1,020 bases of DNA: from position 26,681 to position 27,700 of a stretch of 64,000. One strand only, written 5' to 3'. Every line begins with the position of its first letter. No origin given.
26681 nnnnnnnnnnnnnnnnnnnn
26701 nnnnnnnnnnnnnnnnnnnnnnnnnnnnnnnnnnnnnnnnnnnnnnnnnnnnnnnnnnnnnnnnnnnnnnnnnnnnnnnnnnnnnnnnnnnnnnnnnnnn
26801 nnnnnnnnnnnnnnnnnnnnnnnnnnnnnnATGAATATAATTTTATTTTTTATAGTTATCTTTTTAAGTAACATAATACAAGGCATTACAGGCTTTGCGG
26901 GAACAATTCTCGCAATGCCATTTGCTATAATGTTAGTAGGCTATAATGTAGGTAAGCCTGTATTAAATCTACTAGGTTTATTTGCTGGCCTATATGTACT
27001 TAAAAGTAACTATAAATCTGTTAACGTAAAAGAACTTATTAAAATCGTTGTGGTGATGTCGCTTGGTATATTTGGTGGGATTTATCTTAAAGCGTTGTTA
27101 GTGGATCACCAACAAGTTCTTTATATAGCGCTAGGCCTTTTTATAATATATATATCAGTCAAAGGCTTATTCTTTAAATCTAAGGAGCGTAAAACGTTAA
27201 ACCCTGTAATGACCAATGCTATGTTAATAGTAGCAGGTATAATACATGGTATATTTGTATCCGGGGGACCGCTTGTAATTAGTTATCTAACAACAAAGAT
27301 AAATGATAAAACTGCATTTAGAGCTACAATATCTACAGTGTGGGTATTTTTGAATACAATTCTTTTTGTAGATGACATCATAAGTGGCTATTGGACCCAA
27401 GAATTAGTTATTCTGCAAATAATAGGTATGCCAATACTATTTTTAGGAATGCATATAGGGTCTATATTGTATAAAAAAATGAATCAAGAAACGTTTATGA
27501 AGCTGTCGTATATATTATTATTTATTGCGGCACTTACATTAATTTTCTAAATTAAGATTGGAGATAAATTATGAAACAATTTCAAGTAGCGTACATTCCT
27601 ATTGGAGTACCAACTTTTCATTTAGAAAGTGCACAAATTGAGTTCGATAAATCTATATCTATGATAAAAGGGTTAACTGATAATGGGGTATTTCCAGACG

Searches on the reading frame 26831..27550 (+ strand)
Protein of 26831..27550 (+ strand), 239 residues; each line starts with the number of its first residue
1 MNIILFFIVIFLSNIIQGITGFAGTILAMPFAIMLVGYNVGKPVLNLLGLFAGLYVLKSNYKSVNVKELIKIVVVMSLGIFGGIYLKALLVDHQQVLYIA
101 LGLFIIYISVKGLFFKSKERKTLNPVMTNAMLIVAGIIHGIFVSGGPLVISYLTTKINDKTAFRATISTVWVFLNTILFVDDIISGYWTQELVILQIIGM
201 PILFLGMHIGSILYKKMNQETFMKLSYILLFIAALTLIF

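Call 7: search_protein_families(library=pfam, proteins=[window:26831-27550:+], max_evalue=0.0001)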
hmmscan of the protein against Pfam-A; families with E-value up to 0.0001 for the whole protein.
window:26831-27550:+ (239 aa): 1 family
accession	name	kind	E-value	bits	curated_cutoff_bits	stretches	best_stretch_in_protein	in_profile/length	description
PF01925.25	TauE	-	4.2e-21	76.2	32.6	1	7-236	2-236/237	Sulfite exporter TauE/SafE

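Call 8: search_protein_families(library=ncbifam, proteins=[window:26831-27550:+], max_evalue=1e-10)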
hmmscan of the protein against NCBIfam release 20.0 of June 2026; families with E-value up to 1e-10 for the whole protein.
window:26831-27550:+ (239 aa): 0 families
